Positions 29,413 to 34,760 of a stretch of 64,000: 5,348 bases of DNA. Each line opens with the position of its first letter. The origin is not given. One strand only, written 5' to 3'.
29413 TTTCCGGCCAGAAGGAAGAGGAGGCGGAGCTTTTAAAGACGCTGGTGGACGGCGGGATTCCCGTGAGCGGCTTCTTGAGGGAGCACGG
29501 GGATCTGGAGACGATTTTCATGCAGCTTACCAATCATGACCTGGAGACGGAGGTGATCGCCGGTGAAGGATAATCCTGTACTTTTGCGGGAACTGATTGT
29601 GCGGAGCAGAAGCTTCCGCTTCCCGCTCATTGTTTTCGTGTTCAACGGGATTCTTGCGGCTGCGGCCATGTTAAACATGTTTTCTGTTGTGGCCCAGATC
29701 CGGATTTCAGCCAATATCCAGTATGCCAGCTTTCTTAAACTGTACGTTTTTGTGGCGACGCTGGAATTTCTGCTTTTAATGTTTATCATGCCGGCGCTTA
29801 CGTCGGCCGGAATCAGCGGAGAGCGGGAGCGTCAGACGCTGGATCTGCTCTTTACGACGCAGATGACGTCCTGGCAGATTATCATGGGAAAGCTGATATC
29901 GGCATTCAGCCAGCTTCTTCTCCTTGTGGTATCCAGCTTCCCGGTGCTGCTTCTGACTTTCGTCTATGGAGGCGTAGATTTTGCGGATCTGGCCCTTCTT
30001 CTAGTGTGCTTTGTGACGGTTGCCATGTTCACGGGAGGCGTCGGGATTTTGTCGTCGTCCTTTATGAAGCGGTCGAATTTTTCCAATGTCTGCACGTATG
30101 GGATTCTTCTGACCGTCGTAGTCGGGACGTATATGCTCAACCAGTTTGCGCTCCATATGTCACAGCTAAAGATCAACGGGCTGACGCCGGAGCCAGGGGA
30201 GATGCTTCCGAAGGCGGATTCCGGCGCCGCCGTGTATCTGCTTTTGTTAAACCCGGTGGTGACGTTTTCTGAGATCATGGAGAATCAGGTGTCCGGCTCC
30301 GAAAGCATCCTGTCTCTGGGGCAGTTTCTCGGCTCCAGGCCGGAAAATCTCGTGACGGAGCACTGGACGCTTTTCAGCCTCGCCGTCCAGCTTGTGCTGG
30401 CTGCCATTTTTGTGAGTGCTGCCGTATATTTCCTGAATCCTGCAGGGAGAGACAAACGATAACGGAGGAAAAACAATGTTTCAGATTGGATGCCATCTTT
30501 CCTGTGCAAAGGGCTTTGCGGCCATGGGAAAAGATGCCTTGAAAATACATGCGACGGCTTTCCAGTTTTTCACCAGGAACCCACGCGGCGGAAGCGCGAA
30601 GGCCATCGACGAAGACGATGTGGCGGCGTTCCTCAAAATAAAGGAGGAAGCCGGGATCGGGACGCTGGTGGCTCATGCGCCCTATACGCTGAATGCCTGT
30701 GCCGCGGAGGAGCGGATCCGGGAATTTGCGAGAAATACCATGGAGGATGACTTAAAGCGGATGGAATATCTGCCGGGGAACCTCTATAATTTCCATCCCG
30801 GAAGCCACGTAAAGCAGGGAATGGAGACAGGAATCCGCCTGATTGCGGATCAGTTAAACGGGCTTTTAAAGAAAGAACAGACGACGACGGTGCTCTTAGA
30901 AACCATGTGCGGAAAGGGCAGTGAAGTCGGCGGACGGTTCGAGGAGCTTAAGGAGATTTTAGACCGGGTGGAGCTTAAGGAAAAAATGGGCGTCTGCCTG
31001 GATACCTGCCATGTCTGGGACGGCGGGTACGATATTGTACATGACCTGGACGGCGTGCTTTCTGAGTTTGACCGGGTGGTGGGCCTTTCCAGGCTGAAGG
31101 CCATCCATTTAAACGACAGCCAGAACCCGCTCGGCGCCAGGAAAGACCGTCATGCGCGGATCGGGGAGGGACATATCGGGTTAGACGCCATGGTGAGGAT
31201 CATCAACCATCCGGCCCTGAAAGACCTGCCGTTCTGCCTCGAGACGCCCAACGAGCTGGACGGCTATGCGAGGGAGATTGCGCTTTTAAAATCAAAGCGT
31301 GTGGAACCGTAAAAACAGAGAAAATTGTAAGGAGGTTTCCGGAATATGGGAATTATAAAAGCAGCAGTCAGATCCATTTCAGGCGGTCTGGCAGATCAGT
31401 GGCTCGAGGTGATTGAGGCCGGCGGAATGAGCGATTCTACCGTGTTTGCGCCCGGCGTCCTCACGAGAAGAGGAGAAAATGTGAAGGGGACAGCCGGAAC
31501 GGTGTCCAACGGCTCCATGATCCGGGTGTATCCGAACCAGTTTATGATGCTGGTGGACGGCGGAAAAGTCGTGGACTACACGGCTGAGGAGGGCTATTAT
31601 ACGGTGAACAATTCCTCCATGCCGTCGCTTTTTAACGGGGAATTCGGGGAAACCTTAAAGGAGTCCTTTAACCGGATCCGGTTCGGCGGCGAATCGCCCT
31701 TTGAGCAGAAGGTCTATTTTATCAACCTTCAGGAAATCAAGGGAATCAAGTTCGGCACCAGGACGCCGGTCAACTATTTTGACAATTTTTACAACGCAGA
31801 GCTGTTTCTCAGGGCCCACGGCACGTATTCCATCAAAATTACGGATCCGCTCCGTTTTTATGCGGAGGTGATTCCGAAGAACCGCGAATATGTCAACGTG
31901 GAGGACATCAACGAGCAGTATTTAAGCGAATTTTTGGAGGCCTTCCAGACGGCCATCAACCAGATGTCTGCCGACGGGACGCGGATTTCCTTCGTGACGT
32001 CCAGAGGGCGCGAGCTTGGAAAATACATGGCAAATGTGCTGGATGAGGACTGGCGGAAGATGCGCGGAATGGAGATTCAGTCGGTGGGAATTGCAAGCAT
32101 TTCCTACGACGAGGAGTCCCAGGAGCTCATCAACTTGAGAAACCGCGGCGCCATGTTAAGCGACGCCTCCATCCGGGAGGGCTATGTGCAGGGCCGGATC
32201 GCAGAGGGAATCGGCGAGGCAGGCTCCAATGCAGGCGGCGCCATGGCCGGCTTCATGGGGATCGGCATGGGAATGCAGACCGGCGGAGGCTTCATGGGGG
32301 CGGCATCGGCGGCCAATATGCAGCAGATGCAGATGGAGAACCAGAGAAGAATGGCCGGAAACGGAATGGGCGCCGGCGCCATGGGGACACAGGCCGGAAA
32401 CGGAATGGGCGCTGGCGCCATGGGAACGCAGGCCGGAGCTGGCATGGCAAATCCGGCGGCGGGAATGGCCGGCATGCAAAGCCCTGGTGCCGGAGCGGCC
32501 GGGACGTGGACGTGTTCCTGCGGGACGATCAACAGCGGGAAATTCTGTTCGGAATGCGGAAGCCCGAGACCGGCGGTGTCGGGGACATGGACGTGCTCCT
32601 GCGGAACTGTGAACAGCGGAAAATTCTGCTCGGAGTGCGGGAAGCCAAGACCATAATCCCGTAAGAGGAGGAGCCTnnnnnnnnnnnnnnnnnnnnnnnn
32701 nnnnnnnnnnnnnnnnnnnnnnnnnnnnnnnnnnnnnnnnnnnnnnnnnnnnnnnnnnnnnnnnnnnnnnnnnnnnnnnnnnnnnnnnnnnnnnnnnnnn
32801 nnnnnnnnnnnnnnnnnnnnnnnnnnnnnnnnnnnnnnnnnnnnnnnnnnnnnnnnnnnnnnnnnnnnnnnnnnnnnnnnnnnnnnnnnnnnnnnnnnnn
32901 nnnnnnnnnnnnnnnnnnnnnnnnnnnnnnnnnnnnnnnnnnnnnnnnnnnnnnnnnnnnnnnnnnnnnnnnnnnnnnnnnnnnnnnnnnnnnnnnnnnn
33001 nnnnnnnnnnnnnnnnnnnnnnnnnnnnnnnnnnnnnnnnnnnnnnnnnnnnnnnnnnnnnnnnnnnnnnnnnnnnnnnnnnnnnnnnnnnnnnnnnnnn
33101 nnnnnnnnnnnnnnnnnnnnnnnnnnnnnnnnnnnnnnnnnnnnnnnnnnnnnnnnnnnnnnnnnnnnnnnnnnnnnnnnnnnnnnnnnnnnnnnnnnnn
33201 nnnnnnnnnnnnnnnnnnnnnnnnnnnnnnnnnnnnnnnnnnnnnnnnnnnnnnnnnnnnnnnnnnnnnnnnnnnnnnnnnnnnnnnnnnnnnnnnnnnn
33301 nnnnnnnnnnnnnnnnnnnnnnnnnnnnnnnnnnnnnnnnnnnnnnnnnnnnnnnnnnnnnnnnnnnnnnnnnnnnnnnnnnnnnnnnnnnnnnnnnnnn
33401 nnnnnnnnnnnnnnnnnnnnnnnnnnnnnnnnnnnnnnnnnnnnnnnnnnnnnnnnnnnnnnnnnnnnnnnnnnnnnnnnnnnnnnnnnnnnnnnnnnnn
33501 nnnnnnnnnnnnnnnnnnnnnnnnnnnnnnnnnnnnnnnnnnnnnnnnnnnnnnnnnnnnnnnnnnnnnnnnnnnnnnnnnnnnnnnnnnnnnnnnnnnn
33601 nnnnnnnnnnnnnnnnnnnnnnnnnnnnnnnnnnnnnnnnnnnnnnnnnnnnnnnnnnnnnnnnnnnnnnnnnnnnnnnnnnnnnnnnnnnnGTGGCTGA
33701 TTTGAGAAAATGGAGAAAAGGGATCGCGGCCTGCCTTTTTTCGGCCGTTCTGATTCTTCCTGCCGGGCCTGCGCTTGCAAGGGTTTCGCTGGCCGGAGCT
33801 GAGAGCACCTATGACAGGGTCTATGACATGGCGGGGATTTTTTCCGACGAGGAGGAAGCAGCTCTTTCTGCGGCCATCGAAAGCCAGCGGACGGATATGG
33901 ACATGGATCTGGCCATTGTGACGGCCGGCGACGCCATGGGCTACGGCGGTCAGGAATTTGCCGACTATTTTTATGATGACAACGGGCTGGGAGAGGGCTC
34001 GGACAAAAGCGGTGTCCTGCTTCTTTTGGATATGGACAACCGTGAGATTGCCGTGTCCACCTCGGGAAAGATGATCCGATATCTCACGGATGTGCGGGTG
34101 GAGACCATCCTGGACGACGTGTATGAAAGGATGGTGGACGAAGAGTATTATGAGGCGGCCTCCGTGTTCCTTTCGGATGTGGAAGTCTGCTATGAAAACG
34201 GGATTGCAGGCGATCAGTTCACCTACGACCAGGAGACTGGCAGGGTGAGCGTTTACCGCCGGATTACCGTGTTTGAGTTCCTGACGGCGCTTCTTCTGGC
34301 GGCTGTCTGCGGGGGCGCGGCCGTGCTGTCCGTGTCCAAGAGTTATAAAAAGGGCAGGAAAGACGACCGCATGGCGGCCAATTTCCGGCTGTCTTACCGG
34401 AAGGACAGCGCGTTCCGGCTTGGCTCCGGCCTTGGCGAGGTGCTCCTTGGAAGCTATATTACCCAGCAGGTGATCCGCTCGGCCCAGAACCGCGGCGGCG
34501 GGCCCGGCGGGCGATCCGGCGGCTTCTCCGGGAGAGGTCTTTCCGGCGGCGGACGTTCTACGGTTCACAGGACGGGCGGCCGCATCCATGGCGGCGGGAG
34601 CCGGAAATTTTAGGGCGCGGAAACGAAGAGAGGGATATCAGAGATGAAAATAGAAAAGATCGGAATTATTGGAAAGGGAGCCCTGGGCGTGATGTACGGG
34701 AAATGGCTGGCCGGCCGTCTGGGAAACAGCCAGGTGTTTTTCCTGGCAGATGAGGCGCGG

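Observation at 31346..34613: Tightly linked SPFH / double zinc-ribbon / TPM(YgcG) membrane gene trio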

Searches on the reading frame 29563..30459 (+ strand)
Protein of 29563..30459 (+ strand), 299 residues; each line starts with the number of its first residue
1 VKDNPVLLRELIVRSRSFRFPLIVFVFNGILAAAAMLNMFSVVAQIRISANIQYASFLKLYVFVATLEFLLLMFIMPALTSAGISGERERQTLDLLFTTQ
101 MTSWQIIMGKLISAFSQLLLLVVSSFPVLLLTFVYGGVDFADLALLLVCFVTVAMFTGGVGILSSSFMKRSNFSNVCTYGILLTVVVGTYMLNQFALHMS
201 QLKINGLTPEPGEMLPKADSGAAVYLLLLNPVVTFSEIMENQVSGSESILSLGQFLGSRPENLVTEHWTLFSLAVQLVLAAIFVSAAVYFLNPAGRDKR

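Call 35: search_protein_families(library=pfam, proteins=[window:29563-30459:+], max_evalue=1)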
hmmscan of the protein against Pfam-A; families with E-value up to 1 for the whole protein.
window:29563-30459:+ (299 aa): 4 families
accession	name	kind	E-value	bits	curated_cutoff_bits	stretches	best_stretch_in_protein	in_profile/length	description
PF12679.13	ABC2_membrane_2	-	8.4e-09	35.5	27.2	1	7-290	4-277/283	ABC-2 family transporter protein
PF12698.13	ABC2_membrane_3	-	3.7e-08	33.3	31.6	1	64-287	164-345/347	ABC-2 family transporter protein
PF12730.13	ABC2_membrane_4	-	0.071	13.5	27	1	31-187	19-175/179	ABC-2 family transporter protein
PF01061.29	ABC2_membrane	-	0.21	11.5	26.9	1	8-193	8-182/211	ABC-2 type transporter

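Call 36: search_protein_families(library=ncbifam, proteins=[window:29563-30459:+], max_evalue=0.01)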
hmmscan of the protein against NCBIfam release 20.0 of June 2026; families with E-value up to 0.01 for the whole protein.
window:29563-30459:+ (299 aa): 4 families
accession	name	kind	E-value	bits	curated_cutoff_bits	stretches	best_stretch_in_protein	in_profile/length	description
TIGR03518.1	ABC_perm_GldF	equivalog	3.7e-06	27.1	288.5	1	23-192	17-185/240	gliding motility-associated ABC transporter permease subunit GldF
NF041647.1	ABC_perm_CPBP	equivalog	0.00063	18.6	435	1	70-160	197-302/636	ABC transporter permease subunit/CPBP intramembrane protease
NF033858.1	ABC2_perm_RbbA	equivalog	0.0038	15.2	1050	1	44-178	695-827/909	ribosome-associated ATPase/putative transporter RbbA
NF038293.1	permease_SagH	equivalog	0.0061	15.4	450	1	75-190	189-306/370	SagH family ABC transporter permease subunit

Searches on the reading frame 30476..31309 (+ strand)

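Call 3: search_protein_families(library=pfam, proteins=[window:30476-31309:+], max_evalue=0.1)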
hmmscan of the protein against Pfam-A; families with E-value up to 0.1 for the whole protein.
window:30476-31309:+ (278 aa): 1 family
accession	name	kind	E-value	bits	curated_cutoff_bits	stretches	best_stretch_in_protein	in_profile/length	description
PF01261.30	AP_endonuc_2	-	1.1e-53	183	31.1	1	21-273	4-248/249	Xylose isomerase-like TIM barrel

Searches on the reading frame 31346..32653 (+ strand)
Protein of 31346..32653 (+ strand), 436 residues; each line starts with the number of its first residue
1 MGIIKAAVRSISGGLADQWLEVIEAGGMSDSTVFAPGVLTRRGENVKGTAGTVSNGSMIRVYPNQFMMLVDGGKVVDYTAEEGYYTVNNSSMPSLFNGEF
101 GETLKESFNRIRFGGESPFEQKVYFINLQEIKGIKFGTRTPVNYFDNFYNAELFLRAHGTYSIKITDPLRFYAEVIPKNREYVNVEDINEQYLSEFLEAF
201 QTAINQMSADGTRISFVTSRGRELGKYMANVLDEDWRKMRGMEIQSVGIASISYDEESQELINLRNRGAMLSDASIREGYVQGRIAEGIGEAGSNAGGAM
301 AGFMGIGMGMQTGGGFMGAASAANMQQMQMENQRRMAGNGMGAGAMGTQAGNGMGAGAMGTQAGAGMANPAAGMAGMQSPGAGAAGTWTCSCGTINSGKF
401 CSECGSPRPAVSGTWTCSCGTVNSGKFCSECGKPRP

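Call 3: search_protein_families(library=pfam, proteins=[window:31346-32653:+], max_evalue=0.1)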
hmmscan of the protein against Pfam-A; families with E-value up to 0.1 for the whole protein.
window:31346-32653:+ (436 aa): 4 families
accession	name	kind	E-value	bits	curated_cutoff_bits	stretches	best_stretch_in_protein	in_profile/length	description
PF13421.11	Band_7_1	-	4.1e-21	76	24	1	53-263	11-204/211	SPFH domain-Band 7 family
PF01145.31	Band_7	-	5.5e-06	27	23.6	1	116-269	28-162/176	SPFH domain / Band 7 family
PF14803.11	Zn_ribbon_Nudix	-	0.091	13.1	25.6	0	399-407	1-9/34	Nudix N-terminal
PF08290.16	Hep_core_N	-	0.094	13.1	25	0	416-428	11-23/27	Hepatitis core protein, putative zinc finger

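Call 4: search_protein_families(library=ncbifam, proteins=[window:31346-32653:+], max_evalue=0.1)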
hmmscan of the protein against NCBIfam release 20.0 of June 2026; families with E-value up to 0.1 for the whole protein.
window:31346-32653:+ (436 aa): 0 families

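Call 5: search_protein_families(library=padloc, proteins=[window:31346-32653:+], max_evalue=0.1)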
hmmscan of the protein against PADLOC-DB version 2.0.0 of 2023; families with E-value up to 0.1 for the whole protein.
window:31346-32653:+ (436 aa): 1 family
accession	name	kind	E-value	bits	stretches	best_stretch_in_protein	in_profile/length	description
PDLC04508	PDC-M19B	-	0.015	12.8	1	46-78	23-55/269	-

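Call 71: search_solved_structures(query=window:31346-32653:+, max_evalue=0.1)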
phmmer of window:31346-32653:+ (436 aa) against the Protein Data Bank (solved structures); distinct sequences matched with E-value up to 0.1: 2.
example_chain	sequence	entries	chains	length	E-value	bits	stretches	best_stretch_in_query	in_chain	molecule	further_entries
6eep_A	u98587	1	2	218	0.058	15.5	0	15-79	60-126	Ribose-5-phosphate isomerase A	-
6mc0_A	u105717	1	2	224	0.062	15.4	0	15-79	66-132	Ribose-5-phosphate isomerase A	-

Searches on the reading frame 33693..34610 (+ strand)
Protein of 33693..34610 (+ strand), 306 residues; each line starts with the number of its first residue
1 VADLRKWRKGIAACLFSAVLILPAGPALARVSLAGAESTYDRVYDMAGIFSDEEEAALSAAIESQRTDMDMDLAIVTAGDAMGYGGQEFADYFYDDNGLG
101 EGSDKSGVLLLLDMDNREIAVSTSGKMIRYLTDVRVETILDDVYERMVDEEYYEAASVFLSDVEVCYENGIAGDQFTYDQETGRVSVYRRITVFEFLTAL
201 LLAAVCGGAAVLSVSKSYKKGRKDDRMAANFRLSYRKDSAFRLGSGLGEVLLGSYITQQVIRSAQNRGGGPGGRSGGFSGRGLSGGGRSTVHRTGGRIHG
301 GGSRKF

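Call 3: search_protein_families(library=pfam, proteins=[window:33693-34610:+], max_evalue=0.1)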
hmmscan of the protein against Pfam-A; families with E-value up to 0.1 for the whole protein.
window:33693-34610:+ (306 aa): 1 family
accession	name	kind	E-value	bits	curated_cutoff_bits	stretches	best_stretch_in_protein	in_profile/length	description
PF04536.20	TPM_phosphatase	-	4.4e-23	82.1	22.1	1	43-163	1-122/125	TPM domain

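Call 4: search_protein_families(library=ncbifam, proteins=[window:33693-34610:+], max_evalue=0.1)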
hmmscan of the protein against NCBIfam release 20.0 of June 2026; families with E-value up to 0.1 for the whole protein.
window:33693-34610:+ (306 aa): 1 family
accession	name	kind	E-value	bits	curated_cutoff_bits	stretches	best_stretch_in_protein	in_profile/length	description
NF047379.1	photo_II_Psb32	equivalog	0.016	14.9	160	1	39-155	20-138/207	photosystem II repair protein Psb32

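Call 5: search_protein_families(library=padloc, proteins=[window:33693-34610:+], max_evalue=0.1)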
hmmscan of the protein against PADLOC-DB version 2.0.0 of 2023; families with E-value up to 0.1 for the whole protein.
window:33693-34610:+ (306 aa): 0 families

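Call 72: search_solved_structures(query=window:33702-34610:+, max_evalue=0.1)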
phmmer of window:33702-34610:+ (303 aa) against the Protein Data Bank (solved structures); distinct sequences matched with E-value up to 0.1: 5.
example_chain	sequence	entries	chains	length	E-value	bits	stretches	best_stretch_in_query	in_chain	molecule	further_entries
5anp_A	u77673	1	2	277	1.9e-05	27.5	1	12-138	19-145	BA41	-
2kw7_A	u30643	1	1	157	0.00034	23.4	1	35-143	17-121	Conserved domain protein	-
3mlx_H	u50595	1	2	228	0.049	16.3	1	49-105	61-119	Human monoclonal anti-HIV-1 gp120 V3 antibody 3074 Fab heavy chain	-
3mly_H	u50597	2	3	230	0.05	16.3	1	49-105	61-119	Human monoclonal anti-HIV-1 gp120 V3 antibody 3074 Fab heavy chain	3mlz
7tbr_A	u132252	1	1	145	0.069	15.9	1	40-152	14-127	TPM_phosphatase domain-containing protein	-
